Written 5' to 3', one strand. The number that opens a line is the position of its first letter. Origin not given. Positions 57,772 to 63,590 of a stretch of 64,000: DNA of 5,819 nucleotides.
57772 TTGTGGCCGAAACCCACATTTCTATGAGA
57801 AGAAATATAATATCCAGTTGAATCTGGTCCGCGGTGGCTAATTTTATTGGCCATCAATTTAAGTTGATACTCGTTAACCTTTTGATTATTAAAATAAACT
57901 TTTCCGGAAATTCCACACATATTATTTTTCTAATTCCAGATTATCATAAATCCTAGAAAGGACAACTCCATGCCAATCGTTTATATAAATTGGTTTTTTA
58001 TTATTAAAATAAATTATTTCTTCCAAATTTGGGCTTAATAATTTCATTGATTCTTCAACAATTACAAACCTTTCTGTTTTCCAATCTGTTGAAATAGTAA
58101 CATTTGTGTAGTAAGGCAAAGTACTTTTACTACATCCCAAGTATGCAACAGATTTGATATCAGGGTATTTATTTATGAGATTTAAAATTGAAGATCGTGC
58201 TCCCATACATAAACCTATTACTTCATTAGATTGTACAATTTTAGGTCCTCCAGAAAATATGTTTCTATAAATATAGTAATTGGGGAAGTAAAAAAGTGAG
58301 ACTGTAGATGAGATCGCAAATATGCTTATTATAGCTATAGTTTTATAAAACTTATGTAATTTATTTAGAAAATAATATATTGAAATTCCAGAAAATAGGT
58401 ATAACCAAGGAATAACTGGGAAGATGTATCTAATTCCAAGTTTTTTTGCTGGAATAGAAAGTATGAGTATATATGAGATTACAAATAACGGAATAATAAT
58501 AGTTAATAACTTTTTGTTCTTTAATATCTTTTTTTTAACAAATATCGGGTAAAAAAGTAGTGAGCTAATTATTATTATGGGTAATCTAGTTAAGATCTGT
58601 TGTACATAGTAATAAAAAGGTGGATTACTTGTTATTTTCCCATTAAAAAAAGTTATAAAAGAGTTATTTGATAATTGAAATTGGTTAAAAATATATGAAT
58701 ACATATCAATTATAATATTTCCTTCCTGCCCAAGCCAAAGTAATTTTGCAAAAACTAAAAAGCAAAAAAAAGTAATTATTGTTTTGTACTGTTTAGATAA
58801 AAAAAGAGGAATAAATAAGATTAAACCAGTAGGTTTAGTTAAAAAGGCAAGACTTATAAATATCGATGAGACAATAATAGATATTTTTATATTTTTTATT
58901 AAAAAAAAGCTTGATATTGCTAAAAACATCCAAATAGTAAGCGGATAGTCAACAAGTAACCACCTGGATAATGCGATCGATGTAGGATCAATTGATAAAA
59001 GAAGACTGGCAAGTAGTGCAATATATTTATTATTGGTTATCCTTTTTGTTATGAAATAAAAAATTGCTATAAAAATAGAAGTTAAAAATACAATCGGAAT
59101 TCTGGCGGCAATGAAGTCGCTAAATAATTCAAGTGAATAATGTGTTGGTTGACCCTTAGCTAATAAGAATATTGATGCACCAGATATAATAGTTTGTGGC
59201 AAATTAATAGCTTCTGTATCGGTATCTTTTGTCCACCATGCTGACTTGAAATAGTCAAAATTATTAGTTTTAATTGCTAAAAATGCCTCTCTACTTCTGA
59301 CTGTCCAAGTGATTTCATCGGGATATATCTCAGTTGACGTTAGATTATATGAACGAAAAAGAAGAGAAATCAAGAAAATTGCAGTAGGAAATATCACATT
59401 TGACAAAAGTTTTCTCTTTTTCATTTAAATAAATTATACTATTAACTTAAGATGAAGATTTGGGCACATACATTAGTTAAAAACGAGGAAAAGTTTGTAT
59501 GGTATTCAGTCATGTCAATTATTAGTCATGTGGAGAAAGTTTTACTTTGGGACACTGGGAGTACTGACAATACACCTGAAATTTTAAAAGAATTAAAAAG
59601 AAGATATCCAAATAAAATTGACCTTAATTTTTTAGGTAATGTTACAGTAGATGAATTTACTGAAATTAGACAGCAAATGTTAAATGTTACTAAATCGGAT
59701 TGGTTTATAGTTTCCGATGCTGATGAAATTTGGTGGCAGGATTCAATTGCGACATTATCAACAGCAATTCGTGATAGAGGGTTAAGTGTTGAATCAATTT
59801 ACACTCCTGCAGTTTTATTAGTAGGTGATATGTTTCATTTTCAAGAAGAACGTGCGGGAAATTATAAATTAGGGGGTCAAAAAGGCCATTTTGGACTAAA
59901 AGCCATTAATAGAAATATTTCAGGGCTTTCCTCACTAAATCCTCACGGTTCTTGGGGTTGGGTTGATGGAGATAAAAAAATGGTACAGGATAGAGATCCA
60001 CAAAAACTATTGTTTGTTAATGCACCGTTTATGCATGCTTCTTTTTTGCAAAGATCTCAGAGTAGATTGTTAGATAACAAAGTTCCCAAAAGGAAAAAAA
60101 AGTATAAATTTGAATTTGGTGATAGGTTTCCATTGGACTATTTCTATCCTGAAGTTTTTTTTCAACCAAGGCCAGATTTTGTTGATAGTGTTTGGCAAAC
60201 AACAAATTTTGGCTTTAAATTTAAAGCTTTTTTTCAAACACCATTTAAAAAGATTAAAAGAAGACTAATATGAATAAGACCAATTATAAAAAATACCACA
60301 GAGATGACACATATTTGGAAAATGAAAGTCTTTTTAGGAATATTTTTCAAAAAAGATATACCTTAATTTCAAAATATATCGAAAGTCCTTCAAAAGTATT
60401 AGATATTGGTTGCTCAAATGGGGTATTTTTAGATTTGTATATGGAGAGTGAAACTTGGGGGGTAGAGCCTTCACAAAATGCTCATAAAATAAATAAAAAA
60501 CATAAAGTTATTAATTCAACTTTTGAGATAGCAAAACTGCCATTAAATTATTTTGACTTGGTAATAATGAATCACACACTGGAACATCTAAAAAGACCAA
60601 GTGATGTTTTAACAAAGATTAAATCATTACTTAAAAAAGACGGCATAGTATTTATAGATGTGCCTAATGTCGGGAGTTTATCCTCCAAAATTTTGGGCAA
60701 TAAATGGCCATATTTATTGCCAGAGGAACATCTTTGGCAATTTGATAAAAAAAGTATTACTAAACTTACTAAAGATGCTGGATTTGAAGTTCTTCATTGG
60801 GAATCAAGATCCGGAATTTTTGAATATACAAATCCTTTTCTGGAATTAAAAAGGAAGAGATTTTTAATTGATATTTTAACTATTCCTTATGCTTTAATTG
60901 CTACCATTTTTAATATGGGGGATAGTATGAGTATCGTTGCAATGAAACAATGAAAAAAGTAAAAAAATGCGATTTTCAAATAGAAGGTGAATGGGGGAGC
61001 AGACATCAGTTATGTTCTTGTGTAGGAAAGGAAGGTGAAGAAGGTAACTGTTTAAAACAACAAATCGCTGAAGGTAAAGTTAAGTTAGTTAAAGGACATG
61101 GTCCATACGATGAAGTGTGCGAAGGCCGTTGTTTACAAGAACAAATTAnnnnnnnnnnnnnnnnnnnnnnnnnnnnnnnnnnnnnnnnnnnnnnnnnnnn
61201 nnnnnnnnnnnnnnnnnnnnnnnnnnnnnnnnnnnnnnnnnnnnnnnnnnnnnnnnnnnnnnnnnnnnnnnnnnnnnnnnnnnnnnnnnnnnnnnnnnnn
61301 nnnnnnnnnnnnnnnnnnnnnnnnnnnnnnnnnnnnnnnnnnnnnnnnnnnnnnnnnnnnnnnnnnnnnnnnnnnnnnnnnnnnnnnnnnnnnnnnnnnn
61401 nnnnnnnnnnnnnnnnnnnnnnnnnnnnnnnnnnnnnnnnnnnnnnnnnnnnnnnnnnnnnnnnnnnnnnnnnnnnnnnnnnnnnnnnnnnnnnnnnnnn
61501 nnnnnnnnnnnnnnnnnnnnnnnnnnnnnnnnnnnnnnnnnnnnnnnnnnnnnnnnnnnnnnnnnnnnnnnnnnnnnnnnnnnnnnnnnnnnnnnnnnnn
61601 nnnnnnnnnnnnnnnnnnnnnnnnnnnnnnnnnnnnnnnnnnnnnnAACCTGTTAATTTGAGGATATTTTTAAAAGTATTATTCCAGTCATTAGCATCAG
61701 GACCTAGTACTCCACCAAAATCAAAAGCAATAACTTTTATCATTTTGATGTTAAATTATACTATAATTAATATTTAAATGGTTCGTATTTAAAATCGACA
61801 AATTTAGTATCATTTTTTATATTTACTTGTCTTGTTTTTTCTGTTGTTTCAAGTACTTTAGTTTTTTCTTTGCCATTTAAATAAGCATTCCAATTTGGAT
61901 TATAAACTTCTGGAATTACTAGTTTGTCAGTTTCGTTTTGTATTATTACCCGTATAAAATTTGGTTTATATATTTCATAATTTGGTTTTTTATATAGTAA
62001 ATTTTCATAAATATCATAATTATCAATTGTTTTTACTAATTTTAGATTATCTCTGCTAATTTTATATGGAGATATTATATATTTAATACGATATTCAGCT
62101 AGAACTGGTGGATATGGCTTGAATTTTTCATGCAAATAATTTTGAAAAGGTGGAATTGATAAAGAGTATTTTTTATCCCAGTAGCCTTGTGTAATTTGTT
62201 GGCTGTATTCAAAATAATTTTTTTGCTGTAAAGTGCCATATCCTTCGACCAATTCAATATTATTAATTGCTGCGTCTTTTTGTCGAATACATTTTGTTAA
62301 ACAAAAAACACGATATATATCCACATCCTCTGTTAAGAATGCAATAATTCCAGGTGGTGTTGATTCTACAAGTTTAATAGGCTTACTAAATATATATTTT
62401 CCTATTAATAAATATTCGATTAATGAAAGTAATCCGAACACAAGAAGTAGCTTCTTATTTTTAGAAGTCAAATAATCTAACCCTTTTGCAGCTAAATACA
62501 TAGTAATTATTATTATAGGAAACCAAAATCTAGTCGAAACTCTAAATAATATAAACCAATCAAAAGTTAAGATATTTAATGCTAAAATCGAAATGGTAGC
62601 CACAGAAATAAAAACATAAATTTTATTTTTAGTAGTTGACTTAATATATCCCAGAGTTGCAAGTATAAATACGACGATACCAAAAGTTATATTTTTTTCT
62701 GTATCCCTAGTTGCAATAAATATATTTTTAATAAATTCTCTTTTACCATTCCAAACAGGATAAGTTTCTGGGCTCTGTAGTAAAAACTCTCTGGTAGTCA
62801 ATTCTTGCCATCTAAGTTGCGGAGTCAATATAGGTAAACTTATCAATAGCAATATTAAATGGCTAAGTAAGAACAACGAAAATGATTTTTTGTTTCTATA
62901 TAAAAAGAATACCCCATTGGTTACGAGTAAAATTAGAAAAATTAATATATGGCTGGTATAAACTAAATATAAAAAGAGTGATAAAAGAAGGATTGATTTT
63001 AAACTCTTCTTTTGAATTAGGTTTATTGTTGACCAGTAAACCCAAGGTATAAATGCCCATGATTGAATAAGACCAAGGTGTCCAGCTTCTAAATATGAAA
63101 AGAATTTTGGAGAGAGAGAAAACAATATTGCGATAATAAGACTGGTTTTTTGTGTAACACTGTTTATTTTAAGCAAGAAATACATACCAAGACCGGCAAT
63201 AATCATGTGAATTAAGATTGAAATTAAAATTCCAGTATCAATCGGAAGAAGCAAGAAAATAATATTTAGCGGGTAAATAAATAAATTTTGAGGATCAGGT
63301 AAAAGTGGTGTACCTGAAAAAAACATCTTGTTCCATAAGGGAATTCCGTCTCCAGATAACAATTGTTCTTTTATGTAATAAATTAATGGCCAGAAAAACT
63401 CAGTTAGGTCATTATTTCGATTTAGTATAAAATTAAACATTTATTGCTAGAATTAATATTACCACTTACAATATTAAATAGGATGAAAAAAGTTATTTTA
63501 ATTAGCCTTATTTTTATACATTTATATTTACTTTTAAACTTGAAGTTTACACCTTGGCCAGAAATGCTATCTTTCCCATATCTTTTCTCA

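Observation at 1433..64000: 62-kb glycan locus dominated by GT-C membrane glycosyltransferases: an Emb/Aft-like extracytoplasmic glycan assembly system outside Actinobacteria?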

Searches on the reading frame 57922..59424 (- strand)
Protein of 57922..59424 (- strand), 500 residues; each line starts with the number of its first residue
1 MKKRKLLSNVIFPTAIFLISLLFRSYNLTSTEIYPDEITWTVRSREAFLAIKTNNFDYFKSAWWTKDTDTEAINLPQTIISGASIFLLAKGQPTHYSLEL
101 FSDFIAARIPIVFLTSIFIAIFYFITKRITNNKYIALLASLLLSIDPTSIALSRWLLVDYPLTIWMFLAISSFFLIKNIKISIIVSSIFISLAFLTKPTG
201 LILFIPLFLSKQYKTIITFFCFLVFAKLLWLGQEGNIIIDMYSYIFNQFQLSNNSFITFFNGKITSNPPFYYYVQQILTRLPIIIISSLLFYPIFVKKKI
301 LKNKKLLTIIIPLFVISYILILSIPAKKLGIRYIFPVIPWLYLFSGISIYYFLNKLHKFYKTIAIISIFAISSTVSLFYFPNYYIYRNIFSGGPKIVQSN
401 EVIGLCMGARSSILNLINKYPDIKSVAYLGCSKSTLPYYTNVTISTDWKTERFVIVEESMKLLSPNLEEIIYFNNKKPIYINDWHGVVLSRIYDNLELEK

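Call 5: search_protein_families(library=pfam, proteins=[window:57922-59424:-], max_evalue=0.01)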
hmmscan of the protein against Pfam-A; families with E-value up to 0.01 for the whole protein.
window:57922-59424:- (500 aa): 2 families
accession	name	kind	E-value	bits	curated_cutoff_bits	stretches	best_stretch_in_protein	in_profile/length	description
PF02366.24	PMT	-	9.9e-09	35.5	22.7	1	104-210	82-195/245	Dolichyl-phosphate-mannose-protein mannosyltransferase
PF03901.23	Glyco_transf_22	-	0.00012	21.9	23.8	1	120-379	92-364/414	Alg9-like mannosyltransferase family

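Call 106: search_protein_families(library=ncbifam, proteins=[window:57922-59424:-], max_evalue=0.01)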
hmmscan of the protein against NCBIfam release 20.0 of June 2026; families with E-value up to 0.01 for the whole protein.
window:57922-59424:- (500 aa): 0 families

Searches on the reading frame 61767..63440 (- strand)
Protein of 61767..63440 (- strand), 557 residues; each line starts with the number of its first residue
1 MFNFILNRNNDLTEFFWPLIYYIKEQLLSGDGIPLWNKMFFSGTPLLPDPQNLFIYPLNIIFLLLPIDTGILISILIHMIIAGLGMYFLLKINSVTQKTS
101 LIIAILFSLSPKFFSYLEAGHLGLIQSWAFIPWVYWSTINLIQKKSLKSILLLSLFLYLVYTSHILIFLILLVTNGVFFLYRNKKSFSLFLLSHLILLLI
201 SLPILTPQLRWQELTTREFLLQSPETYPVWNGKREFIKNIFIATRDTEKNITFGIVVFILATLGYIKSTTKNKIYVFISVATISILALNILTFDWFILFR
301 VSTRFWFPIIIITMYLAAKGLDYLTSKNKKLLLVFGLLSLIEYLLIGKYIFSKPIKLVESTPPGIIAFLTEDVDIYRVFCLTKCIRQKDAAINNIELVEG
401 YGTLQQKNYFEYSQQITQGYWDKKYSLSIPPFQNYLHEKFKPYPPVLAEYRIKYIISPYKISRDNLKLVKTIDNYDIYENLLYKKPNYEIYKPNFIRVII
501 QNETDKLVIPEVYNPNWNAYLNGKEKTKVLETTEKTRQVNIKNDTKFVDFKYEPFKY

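Call 5: search_protein_families(library=pfam, proteins=[window:61767-63440:-], max_evalue=0.01)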
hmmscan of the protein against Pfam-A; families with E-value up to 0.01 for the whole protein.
window:61767-63440:- (557 aa): 1 family
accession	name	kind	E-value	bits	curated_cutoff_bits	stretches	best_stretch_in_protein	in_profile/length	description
PF11847.13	GT-C_AftD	-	0.0048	15.3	26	1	80-160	84-164/661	Alpha-(1->3)-arabinofuranosyltransferase, N-terminal GT-C domain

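Call 11: search_protein_families(library=pfam, proteins=[window:61767-63440:-], max_evalue=10)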
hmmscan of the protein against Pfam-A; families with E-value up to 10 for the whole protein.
window:61767-63440:- (557 aa): 5 families
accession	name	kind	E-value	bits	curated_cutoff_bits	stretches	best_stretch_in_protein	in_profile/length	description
PF11847.13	GT-C_AftD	-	0.0048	15.3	26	1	80-160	84-164/661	Alpha-(1->3)-arabinofuranosyltransferase, N-terminal GT-C domain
PF07178.16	TraL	-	0.21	12.4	24.4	1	47-111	7-72/90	TraL protein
PF14897.12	EpsG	-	1.5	8.3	30.1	1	77-347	70-310/326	EpsG family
PF10131.15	PTPS_related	-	1.7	7.4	26.4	1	67-338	23-297/621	6-pyruvoyl-tetrahydropterin synthase related domain; membrane protein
PF09852.15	DUF2079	-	2.7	7.4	28.2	1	43-209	38-199/459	Predicted membrane protein (DUF2079)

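Call 12: search_protein_families(library=ncbifam, proteins=[window:61767-63440:-], max_evalue=1)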
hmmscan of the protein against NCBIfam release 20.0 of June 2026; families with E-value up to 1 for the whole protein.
window:61767-63440:- (557 aa): 1 family
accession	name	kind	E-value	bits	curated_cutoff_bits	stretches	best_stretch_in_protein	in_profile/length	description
NF053599.1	transp_MmpA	equivalog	0.32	9.5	210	1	75-209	73-200/543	MmpA family trehalose lipid delivery protein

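Call 71: find_encoding_contigs(protein=window:61767-63440:-, flank=10000, max_places=1)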
Protein window:61767-63440:- (557 aa): 24 contigs read that carry it; 1 place shown.
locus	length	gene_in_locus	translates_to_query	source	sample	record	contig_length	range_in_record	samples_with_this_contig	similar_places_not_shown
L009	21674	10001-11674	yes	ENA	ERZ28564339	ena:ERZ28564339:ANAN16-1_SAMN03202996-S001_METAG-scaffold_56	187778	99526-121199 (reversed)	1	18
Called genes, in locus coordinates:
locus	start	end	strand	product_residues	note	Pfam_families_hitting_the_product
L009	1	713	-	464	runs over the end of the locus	PF13231:PMT_2 (weak)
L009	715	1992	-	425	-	PF04932:Wzy_C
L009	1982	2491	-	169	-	-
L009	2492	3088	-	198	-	PF25087:GMPPB_C (faint), PF00132:Hexapep, PF14602:Hexapep_2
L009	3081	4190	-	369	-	PF00534:Glycos_transf_1, PF13692:Glyco_trans_1_4, PF20706:GT4-conflict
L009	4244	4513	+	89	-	-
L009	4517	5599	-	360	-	PF13439:Glyco_transf_4, PF00534:Glycos_transf_1, PF13692:Glyco_trans_1_4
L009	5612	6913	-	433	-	PF13231:PMT_2 (weak)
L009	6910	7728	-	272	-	PF00535:Glycos_transf_2, PF10111:Glyco_tranf_2_2, PF13641:Glyco_tranf_2_3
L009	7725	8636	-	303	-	PF00534:Glycos_transf_1, PF13692:Glyco_trans_1_4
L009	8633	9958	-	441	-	-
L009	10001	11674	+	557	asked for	-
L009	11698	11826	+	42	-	-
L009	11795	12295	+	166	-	PF00702:Hydrolase, PF13419:HAD_2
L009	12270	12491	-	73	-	-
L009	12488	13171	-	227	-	PF13489:Methyltransf_23, PF07021:MetW, PF13649:Methyltransf_25, PF13847:Methyltransf_31, PF08241:Methyltransf_11, PF08242:Methyltransf_12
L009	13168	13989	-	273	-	PF00535:Glycos_transf_2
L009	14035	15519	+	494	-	PF02366:PMT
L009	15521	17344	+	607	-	PF13522:GATase_6, PF13537:GATase_7, PF00733:Asn_synthase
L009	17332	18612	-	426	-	PF01943:Polysacc_synt, PF13440:Polysacc_synt_3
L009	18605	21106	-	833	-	-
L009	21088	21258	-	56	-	-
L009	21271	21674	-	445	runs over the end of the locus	-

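Call 76: search_protein_families(library=pfam, proteins=[L009:8633-9958:-], max_evalue=1)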
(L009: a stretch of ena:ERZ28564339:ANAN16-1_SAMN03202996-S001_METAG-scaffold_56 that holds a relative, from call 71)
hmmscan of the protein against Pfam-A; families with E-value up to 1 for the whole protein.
L009:8633-9958:- (441 aa): 1 family
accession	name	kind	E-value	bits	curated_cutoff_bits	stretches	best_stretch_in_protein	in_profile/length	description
PF13231.12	PMT_2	-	2.4e-05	25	26.1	1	50-200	3-156/160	Dolichyl-phosphate-mannose-protein mannosyltransferase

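Call 88: search_protein_families(library=pfam, proteins=[L009:1982-2491:-], max_evalue=1)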
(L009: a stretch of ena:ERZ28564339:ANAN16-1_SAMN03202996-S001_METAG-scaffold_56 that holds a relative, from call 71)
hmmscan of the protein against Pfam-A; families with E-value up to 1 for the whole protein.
L009:1982-2491:- (169 aa): 1 family
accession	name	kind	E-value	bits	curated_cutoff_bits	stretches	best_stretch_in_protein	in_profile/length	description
PF14562.12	Endonuc_BglI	-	0.061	13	25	1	59-92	37-70/286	Restriction endonuclease BglI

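Call 106: search_protein_families(library=ncbifam, proteins=[L009:8633-9958:-], max_evalue=0.01)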
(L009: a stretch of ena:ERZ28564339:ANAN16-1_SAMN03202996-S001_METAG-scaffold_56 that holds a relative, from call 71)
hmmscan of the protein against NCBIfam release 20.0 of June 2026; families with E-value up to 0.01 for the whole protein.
L009:8633-9958:- (441 aa): 1 family
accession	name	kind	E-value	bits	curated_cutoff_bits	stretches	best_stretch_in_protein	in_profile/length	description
NF047440.1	LA3751_2_3_fam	subfamily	0.00038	19.4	200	1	21-200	61-237/460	LA_3751/LA_3752 family putative glycosyltransferase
